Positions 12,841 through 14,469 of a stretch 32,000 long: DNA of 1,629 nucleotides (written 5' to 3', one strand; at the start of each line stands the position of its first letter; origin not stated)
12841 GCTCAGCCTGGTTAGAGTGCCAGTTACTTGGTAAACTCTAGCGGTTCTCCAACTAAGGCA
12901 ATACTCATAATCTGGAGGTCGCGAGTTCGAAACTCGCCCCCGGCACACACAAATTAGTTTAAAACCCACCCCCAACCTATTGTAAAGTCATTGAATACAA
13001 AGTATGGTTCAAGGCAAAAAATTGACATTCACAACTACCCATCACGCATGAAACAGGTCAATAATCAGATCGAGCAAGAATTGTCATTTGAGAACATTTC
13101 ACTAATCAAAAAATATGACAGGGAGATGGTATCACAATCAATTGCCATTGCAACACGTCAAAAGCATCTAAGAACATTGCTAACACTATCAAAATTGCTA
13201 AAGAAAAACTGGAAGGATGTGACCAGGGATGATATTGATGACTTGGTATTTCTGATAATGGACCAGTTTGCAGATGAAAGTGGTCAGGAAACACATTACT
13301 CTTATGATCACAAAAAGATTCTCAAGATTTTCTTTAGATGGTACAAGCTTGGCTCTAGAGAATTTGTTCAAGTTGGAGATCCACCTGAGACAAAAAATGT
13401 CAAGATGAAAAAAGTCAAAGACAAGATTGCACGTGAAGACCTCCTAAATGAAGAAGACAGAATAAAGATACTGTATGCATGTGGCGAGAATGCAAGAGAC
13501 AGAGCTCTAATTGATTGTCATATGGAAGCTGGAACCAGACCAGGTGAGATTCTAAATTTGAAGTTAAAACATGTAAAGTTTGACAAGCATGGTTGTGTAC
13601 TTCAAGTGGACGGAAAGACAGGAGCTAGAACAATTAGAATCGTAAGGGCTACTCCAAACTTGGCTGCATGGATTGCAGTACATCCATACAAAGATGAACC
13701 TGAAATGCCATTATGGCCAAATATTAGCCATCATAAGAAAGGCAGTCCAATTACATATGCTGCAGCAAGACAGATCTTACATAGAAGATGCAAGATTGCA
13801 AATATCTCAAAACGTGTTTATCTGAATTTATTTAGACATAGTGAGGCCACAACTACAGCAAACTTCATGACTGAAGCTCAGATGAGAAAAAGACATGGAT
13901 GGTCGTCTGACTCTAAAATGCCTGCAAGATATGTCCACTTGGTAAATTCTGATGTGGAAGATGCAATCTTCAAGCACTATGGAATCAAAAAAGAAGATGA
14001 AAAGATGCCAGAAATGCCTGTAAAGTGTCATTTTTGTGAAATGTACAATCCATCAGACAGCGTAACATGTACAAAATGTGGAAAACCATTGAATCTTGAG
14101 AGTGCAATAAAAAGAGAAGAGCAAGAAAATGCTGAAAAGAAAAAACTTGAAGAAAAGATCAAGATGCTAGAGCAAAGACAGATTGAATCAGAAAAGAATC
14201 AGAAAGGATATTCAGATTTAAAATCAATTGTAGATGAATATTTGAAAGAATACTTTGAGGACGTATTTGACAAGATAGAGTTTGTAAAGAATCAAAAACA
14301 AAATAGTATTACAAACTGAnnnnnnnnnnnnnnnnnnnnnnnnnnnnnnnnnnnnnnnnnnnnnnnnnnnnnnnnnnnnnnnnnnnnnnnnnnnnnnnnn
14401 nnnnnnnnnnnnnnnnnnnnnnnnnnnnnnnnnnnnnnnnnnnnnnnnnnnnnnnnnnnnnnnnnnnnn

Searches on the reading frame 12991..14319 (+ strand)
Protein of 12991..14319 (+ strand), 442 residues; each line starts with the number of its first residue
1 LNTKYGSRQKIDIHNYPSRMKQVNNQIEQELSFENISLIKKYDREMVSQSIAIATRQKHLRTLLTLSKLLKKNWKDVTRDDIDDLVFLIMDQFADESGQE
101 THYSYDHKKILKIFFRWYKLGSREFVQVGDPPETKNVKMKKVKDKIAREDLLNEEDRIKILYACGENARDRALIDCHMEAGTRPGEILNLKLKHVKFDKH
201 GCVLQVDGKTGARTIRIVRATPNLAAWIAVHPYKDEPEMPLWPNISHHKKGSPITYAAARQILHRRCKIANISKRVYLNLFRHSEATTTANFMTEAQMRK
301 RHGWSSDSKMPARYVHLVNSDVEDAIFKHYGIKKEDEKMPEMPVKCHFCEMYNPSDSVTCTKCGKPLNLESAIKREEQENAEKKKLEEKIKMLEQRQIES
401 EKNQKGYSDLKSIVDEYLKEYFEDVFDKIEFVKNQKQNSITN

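Call 6: search_protein_families(library=pfam, proteins=[window:12991-14319:+], max_evalue=0.01)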
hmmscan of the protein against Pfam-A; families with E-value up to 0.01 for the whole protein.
window:12991-14319:+ (442 aa): 3 families
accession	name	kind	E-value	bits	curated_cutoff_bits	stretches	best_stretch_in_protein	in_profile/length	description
PF00589.27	Phage_integrase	-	4.7e-11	43.2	27.1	1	159-317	10-168/172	Phage integrase family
PF13240.11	Zn_Ribbon_1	-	0.0024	18.1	25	1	345-367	1-23/23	zinc-ribbon domain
PF12773.13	DZR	-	0.0066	17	27.3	0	346-368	1-23/45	Double zinc ribbon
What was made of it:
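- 12991..14319 (+): Tyrosine integrase. The first in-frame ATG is at 13048, giving 423 aa. It has a catalytic domain, a C-terminal zinc ribbon and a 73-residue terminal helix. PF00589, E = 4.7e-11, plus a zinc ribbon (call 6).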

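Call 16: find_related_loci(query=window:13048-14316:+, collection=genome_contigs, flank=10000)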
Query window:13048-14316:+ (423 aa) in genome_contigs; peptide patterns used: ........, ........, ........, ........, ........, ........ (x = any residue, [..] = any of these).
106 stretches matched a pattern; 7 encode a relative of the query (tblastn E <= 1e-3); 7 distinct loci.
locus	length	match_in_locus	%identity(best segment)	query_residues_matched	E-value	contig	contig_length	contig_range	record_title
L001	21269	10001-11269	89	1-423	0e+0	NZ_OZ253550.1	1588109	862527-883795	MAG: Nitrosopumilus sp. isolate b6ab8db1-e288-4189-af5a-9604fbca7118 chromosome 1, complete sequence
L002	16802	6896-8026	82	1-377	0e+0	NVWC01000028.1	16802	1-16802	MAG: Thaumarchaeota archaeon isolate NORP47 Contig_source1383C_6118, whole genome shotgun sequence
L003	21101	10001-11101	59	8-374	1e-151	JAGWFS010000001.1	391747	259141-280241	MAG: Thaumarchaeota archaeon isolate REEA14 REEA14_1_length_391747_cov_15.816205, whole genome shotgun sequence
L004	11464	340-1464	57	3-374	5e-148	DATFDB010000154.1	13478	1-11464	MAG TPA_asm: Nitrosotalea sp. isolate SMAG_U8569 k141_625585, whole genome shotgun sequence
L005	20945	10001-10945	64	3-314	7e-136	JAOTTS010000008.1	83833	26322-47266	MAG: Nitrosopumilus sp. isolate 13_July_SF_Bin28 13_July_SF_Bin28_scaffold_72_c1, whole genome shotgun sequence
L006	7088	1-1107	54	33-407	1e-130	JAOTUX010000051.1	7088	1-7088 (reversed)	MAG: Nitrosopumilus sp. isolate 13_May_SF_Bin26 13_May_SF_Bin26_scaffold_10057_c1, whole genome shotgun sequence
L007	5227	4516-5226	64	41-277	2e-104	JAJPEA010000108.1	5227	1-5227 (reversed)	MAG: Nitrosotalea sp. isolate t3.48 NODE_25135_length_5227_cov_11.894238, whole genome shotgun sequence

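Call 32: find_homologous_proteins(query=window:13048-14316:+, max_evalue=1e-30)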
Query window:13048-14316:+ (423 aa): 666 proteins with E <= 1e-30 among 4018 candidates; the best 120 are listed.
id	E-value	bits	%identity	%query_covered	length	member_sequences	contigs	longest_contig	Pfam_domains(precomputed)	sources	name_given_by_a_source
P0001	2.4e-276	934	96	100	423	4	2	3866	PF00589.28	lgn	-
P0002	3.2e-214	729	83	89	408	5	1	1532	PF00589.28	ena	-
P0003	1.1e-212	724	83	89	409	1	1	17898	PF00589.28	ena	-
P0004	1.4e-212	724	81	89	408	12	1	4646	PF00589.28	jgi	-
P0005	7.3e-209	712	81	89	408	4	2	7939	PF00589.28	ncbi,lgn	-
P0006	2.3e-184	631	75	84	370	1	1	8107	PF00589.28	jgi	-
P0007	7.3e-173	593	66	90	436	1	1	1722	PF00589.28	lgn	-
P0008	6.3e-168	577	66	89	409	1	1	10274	PF00589.28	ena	-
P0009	8.0e-168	577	61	96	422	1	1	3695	PF00589.28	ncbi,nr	ncbi:MAG: tyrosine-type recombinase/integrase [Thaumarchaeota archaeon]|nr:tyrosine-type recombinase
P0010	9.1e-168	576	65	89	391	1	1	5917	PF00589.28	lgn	-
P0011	1.5e-167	576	62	96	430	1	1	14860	PF00589.28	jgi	jgi:site-specific recombinase XerD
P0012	4.3e-167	574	61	96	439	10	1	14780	PF00589.28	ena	-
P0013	6.5e-167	574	61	96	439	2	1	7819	PF00589.28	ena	-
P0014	7.6e-166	570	61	96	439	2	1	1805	PF00589.28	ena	-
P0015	2.7e-165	568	64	89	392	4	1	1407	PF00589.28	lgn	-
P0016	3.6e-165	568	63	89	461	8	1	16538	PF00589.28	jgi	-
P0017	2.3e-164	565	59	100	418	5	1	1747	PF00589.28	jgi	-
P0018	4.8e-164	564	64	89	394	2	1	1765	PF00589.28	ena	-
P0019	1.6e-163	562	60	95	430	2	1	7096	PF00589.28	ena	-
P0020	3.8e-163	561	64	88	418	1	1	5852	PF00589.28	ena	-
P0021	9.0e-162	557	63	89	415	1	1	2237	PF00589.28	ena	-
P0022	2.0e-161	556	64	88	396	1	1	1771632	PF00589.28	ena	-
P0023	2.3e-161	555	65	88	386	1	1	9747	PF00589.28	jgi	jgi:integrase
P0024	3.5e-161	555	58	97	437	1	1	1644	PF00589.28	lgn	-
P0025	4.2e-161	555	63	89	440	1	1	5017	PF00589.28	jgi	-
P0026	1.0e-160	553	61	95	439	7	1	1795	PF00589.28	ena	-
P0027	1.3e-160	553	62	90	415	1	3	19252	PF00589.28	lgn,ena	-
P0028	2.4e-160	552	63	89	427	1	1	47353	PF00589.28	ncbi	-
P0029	2.9e-160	552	64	87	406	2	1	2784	PF00589.28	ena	-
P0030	3.5e-160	551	58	100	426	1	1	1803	PF00589.28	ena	-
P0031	2.8e-159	549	62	89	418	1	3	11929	PF00589.28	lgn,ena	-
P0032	3.7e-159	548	62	89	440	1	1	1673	PF00589.28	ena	-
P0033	4.2e-159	548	63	84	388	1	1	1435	PF00589.28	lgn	-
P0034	5.1e-159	548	63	87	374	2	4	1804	PF00589.28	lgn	-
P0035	5.2e-159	548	63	84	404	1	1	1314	PF00589.28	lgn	-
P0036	1.0e-158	547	63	88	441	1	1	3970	PF00589.28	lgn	-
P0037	1.0e-158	547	61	91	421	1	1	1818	PF00589.28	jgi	-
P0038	4.7e-158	544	57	100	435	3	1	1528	PF00589.28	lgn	-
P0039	6.1e-158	544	58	99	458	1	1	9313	PF00589.28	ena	-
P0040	1.1e-157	543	62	88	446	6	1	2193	PF00589.28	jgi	-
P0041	1.5e-157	543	63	88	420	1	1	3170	PF00589.28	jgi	-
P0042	2.6e-157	542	64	84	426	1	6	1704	PF00589.28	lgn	-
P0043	2.9e-157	542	63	87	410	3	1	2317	PF00589.28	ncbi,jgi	-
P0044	4.1e-157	541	62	88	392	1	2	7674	PF00589.28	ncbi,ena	-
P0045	4.3e-157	541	57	99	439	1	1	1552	PF00589.28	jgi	jgi:integrase/recombinase XerD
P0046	4.7e-157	541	61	89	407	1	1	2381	PF00589.28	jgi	-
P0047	8.0e-157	540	62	87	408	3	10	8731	PF00589.28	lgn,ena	-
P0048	8.3e-157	540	62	84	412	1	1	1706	PF00589.28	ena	-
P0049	1.7e-156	539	62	84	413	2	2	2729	PF00589.28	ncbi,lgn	-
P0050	2.1e-156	539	62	84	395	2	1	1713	PF00589.28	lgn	-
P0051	2.4e-156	539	59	90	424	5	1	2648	PF00589.28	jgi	jgi:integrase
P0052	5.8e-156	538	63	90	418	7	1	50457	PF00589.28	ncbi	-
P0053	6.3e-156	537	61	88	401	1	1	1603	PF00589.28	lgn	-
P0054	1.1e-155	537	59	91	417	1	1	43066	PF00589.28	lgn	-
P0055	1.5e-155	536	63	85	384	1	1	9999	PF00589.28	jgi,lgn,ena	-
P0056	1.9e-155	536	59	90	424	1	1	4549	PF00589.28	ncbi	-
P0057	2.5e-155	536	60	89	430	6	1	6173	PF00589.28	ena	-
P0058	3.0e-155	535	63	84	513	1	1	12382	PF00589.28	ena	-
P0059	3.1e-155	535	61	89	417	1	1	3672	PF00589.28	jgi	-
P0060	3.8e-155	535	61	87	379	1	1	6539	PF00589.28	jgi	jgi:integrase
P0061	4.3e-155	535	59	89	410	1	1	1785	PF00589.28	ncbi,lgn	-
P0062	4.4e-155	535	61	87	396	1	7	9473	PF00589.28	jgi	jgi:integrase/ribosomal protein L40E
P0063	4.8e-155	535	63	85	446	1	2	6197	PF00589.28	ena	-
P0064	1.1e-154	533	57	96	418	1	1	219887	PF00589.28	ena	-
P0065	1.2e-154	533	61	89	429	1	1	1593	PF00589.28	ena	-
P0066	2.1e-154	532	61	86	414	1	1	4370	PF00589.28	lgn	-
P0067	2.5e-154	532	61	89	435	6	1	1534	PF00589.28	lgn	-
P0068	2.9e-154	532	62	83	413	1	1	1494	PF00589.28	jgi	jgi:integrase/recombinase XerD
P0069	3.0e-154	532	60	89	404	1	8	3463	PF00589.28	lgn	-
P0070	3.1e-154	532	63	82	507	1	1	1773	PF00589.28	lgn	-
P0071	3.4e-154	532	58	94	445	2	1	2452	PF00589.28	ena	-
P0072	4.0e-154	532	60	89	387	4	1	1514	PF00589.28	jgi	-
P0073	4.9e-154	531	61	87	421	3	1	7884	PF00589.28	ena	-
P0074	5.2e-154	531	56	98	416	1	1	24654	PF00589.28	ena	-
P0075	8.9e-154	530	60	90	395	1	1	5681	PF00589.28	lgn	-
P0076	9.3e-154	530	62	86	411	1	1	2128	PF00589.28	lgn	-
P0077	1.0e-153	530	61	89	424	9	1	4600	PF00589.28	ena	-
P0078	1.5e-153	530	59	91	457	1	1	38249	PF00589.28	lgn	-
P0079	6.1e-153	528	57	97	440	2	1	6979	PF00589.28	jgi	-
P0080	6.4e-153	528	64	83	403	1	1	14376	PF00589.28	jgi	-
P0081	6.4e-153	528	64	83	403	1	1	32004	PF00589.28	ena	-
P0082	1.9e-152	526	63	82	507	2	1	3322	PF00589.28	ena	-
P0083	5.5e-152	525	61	84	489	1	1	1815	PF00589.28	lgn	-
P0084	6.1e-152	524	59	89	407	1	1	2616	PF00589.28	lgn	-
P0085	9.7e-152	524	60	89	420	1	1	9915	PF00589.28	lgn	-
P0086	9.8e-152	524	61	90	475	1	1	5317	PF00589.28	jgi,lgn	jgi:site-specific recombinase XerC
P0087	1.3e-151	523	61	86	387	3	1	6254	PF00589.28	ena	-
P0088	1.4e-151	523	59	95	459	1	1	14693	PF00589.28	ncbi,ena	-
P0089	1.0e-150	520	61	87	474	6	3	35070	PF00589.28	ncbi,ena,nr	ncbi:MAG: hypothetical protein AUG16_05185 [Thaumarchaeota archaeon 13_1_20CM_2_39_20]|nr:MAG: hypot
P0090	1.3e-150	520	59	94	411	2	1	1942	PF00589.28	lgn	-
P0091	1.9e-150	519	60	87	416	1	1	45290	PF00589.28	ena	-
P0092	2.1e-150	519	59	87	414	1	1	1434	PF00589.28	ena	-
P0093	5.1e-150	518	63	83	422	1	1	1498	PF00589.28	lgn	-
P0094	6.4e-150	518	60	90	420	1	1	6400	PF00589.28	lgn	-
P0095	1.0e-149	517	60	87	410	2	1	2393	PF00589.28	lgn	-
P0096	5.1e-149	515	58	89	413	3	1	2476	PF00589.28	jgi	-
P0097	6.1e-149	514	59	89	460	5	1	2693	PF00589.28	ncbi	-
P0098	7.2e-149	514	61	87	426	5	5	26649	PF00589.28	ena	-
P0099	7.7e-149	514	57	93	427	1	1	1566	PF00589.28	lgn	-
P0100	1.2e-148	513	59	90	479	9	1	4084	PF00589.28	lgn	-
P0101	1.3e-148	513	58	87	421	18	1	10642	PF00589.28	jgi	jgi:integrase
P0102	1.3e-148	513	60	87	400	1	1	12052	PF00589.28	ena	-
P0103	2.7e-148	512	57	89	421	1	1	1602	PF00589.28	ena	-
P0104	2.9e-148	512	62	84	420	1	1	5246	PF00589.28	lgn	-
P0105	4.5e-148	512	58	87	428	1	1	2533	PF00589.28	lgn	-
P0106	4.8e-148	512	57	90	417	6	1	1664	PF00589.28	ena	-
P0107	6.6e-148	511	57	91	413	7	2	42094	PF00589.28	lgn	-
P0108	1.3e-147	510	61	87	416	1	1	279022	PF00589.28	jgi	jgi:integrase/recombinase XerD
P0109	1.6e-147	510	60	86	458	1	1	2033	PF00589.28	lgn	-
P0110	1.7e-147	510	58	92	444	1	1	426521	PF00589.28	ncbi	ncbi:MAG: tyrosine-type recombinase/integrase [Thermoproteota archaeon]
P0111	1.8e-147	510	57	88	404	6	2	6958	PF00589.28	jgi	jgi:integrase/recombinase XerD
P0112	2.7e-147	509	58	88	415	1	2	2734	PF00589.28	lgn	-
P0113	3.4e-147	509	60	86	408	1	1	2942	PF00589.28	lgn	-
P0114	6.0e-147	508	61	86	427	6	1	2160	PF13240.12,PF00589.28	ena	-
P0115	8.5e-147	507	59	85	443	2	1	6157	PF00589.28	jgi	-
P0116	1.3e-146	507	61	86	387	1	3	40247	PF00589.28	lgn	-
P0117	2.2e-146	506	54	99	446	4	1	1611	PF00589.28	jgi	-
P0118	9.2e-146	504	58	89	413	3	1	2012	PF00589.28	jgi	-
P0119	1.1e-145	504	60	86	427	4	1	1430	PF00589.28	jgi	-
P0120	1.3e-145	503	60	85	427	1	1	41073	PF00589.28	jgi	jgi:integrase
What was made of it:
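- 12991..14319 (+): Homologues at 96% (P0001) and 89% (L001) (calls 16, 32).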

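Call 33: find_encoding_contigs(protein=P0001, flank=10000, max_places=10)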
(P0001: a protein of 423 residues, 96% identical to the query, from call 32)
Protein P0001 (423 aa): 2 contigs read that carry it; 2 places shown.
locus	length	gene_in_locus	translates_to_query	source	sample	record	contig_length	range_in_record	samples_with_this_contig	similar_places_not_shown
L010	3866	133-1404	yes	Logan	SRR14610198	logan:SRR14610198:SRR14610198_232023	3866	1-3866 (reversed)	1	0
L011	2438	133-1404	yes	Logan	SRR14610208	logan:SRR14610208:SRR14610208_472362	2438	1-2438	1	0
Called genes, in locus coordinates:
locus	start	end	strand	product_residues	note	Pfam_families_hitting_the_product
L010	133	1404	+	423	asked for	PF00589:Phage_integrase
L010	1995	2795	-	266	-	PF25213:HVO_A0261_N, PF25212:HVO_A0114 (faint), PF14394:DUF4423 (faint)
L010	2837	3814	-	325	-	PF14512:TM1586_NiRdase (faint), PF00881:Nitroreductase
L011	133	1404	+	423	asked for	PF00589:Phage_integrase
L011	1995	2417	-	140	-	-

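Call 34: find_encoding_contigs(protein=P0003, flank=10000, max_places=10)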
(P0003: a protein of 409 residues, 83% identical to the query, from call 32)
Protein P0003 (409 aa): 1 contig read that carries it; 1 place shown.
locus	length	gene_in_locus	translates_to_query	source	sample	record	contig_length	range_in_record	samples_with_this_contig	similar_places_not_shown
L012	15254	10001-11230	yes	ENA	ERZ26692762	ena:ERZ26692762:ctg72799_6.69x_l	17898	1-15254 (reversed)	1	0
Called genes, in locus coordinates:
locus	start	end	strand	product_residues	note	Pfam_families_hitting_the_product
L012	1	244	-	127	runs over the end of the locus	PF01022:HTH_5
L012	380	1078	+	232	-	PF10584:Proteasome_A_N, PF00227:Proteasome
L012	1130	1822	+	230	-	PF01209:Ubie_methyltran, PF13489:Methyltransf_23 (weak), PF13847:Methyltransf_31, PF08241:Methyltransf_11, PF08242:Methyltransf_12 (weak), PF13649:Methyltransf_25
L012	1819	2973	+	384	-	PF06779:MFS_4, PF07690:MFS_1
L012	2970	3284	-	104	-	PF00543:P-II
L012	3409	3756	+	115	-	PF02416:TatA_B_E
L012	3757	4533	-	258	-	PF01555:N6_N4_Mtase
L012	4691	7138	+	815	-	PF00270:DEAD, PF00271:Helicase_C, PF22590:Cas3-like_C_2 (faint), PF09369:MZB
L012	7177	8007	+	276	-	PF00106:adh_short, PF05368:NmrA (weak), PF08659:KR, PF13561:adh_short_C2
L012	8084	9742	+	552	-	PF02919:Topoisom_I_N, PF01028:Topoisom_I, PF14370:Topo_C_assoc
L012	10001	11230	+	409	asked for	PF00589:Phage_integrase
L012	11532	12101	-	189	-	-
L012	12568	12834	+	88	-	-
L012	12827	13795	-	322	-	-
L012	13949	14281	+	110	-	-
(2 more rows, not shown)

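Call 35: find_encoding_contigs(protein=P0005, flank=10000, max_places=10)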
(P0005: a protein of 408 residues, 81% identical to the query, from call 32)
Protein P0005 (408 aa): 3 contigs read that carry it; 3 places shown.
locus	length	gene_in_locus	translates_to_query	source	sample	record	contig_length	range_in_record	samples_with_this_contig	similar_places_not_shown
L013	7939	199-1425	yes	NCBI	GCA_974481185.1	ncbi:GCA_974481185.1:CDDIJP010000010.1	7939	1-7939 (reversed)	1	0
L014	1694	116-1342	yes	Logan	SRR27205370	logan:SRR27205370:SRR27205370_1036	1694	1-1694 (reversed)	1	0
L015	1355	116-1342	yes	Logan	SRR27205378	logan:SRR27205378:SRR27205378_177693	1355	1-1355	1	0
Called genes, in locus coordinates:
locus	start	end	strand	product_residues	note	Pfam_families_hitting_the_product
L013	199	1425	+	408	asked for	PF00589:Phage_integrase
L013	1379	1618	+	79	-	-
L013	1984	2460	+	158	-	PF02661:Fic (weak)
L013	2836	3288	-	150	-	PF18181:SLATT_1, PF14015:DUF4231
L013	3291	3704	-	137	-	PF08937:ThsB_TIR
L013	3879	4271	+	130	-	PF14489:QueF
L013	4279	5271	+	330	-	PF01702:TGT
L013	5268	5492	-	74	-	-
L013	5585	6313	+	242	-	PF22175:Ogg-HhH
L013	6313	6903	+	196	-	PF01171:ATP_bind_3 (faint), PF06508:QueC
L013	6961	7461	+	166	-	PF08937:ThsB_TIR, PF13676:TIR_2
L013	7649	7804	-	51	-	-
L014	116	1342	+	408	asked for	PF00589:Phage_integrase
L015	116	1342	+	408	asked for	PF00589:Phage_integrase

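Call 45: find_encoding_contigs(protein=P0011, flank=6000, max_places=4)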
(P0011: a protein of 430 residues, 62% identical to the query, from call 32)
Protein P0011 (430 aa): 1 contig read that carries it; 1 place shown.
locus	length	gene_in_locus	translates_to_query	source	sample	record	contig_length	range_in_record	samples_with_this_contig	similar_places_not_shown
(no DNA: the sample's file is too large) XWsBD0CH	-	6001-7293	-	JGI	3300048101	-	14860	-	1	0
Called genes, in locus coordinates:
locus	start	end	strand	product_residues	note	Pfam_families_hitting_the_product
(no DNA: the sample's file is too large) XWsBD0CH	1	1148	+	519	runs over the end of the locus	PF00456:Transketolase_N, PF13292:DXP_synthase_N (faint), PF00676:E1_dh (weak), PF00834:Ribul_P_3_epim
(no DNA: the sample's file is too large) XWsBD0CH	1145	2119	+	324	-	PF02779:Transket_pyr, PF02780:Transketolase_C, PF22613:Transketolase_C_1 (weak)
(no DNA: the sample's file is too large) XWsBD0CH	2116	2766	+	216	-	PF00923:TAL_FSA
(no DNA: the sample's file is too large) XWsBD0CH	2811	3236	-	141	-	PF00582:Usp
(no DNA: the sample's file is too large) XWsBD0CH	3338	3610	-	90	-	-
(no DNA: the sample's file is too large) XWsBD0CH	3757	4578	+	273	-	-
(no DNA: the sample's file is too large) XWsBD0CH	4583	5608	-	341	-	PF01544:CorA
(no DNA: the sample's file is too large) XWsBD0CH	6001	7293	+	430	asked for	PF00589:Phage_integrase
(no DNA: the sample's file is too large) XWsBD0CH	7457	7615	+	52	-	-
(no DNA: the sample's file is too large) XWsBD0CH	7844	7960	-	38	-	?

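Call 46: find_encoding_contigs(protein=P0012, flank=6000, max_places=4)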
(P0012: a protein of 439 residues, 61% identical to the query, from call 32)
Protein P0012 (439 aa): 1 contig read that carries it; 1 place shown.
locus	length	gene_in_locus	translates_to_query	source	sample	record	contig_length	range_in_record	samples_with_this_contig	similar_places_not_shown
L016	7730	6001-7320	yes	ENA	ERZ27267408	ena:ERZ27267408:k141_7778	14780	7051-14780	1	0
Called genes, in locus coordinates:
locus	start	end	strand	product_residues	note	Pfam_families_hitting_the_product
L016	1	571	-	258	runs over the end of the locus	PF01555:N6_N4_Mtase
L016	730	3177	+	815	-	PF00270:DEAD, PF00271:Helicase_C, PF22590:Cas3-like_C_2 (weak), PF09369:MZB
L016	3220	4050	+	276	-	PF00106:adh_short, PF08643:DUF1776 (weak), PF08659:KR, PF13561:adh_short_C2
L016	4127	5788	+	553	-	PF02919:Topoisom_I_N, PF01028:Topoisom_I, PF14370:Topo_C_assoc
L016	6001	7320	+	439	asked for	PF00589:Phage_integrase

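Call 58: find_related_loci(query=window:13048-14316:+, collection=viral_contigs, flank=4000)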
Query window:13048-14316:+ (423 aa) in viral_contigs; peptide patterns used: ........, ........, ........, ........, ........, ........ (x = any residue, [..] = any of these).
92 stretches matched a pattern, but none encodes a relative of the query by tblastn (E <= 1e-3).
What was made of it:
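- Tried and rejected: The integrase found nothing in the viral contigs (call 58).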

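Call 59: find_encoding_contigs(protein=P0009, flank=4000, max_places=4)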
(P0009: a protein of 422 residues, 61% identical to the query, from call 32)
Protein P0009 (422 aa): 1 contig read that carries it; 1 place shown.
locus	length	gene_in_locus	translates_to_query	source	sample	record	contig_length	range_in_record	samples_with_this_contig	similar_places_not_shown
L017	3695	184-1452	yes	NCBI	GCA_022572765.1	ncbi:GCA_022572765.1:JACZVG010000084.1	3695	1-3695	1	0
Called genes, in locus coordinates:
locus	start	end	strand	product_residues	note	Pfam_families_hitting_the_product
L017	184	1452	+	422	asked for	PF00589:Phage_integrase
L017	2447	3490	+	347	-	PF01867:Cas_Cas1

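Call 60: find_encoding_contigs(protein=P0071, flank=4000, max_places=4)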
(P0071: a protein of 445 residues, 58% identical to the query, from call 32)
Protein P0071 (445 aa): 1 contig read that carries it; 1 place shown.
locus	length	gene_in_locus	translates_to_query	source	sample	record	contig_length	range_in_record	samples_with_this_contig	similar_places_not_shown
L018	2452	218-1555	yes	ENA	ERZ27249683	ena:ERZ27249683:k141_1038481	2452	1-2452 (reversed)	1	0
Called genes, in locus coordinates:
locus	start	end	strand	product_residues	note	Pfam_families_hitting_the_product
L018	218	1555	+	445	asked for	PF00589:Phage_integrase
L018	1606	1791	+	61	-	-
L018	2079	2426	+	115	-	-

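Call 68: search_dna_similar(query=window:13048-14316:+, collection=phages, mode=protein, max_evalue=0.00001, max_rows=15)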
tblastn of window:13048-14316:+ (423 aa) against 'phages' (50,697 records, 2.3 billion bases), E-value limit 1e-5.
Records with a match: 10; places in all: 10; records where one place covers at least 80% of the query: 0.
Best place of each record, by identity: <60% 10.
By first word of the organism name: Halorubrum 5; Caudoviricetes 1; Geoglobus 1; Pleomorphic 1; Alicyclobacillus 1; Thermus 1.
By host as written in the record: Halorubrum sp. 2; - 2; Methanomicrobiales 1; Geoglobus acetivorans strain SBH6 1; Archaeoglobus sp. JdFR-37 1; Halorubrum coriense 1; Alicyclobacillus acidoterrestris MMB007 1; Thermus thermophilus HB27 1.
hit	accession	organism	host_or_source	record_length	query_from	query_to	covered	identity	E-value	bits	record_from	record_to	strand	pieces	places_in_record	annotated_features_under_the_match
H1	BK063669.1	Caudoviricetes sp. vir524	Methanomicrobiales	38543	56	352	70%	31.3%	4e-33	137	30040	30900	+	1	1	integrase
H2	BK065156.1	Geoglobus acetivorans pleomorphic virus 1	Geoglobus acetivorans strain SBH6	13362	132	349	52%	37.5%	2e-35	144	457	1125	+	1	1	integrase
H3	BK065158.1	Pleomorphic virus ThalV2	Archaeoglobus sp. JdFR-37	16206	131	349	52%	34.1%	6e-33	137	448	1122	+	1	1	xerC: tyrosine recombinase XerC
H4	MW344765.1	Halorubrum virus Humcor1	Halorubrum coriense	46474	131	356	53%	27.3%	2e-14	81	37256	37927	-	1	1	int: integrase family protein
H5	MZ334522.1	Halorubrum tailed virus 27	Halorubrum sp.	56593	127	353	54%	25.7%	2e-8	63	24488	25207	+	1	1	integrase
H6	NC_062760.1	Halorubrum tailed virus 27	Halorubrum sp.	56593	127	353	54%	25.7%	2e-8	63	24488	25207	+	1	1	integrase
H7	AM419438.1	Halorubrum virus BJ1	hypersaline lake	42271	139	352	51%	26.5%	1e-11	73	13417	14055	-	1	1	hypothetical protein (x2)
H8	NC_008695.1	Halorubrum virus BJ1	hypersaline lake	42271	139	352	51%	26.5%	1e-11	73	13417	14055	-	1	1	hypothetical protein | tyrosine-type recombinase/integrase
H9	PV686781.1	Alicyclobacillus phage MMB025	Alicyclobacillus acidoterrestris MMB007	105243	143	307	39%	30.6%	1e-6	57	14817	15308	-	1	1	integrase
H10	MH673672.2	Thermus phage phiFa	Thermus thermophilus HB27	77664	137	307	40%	27.3%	5e-7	58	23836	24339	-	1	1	XerD-like integrase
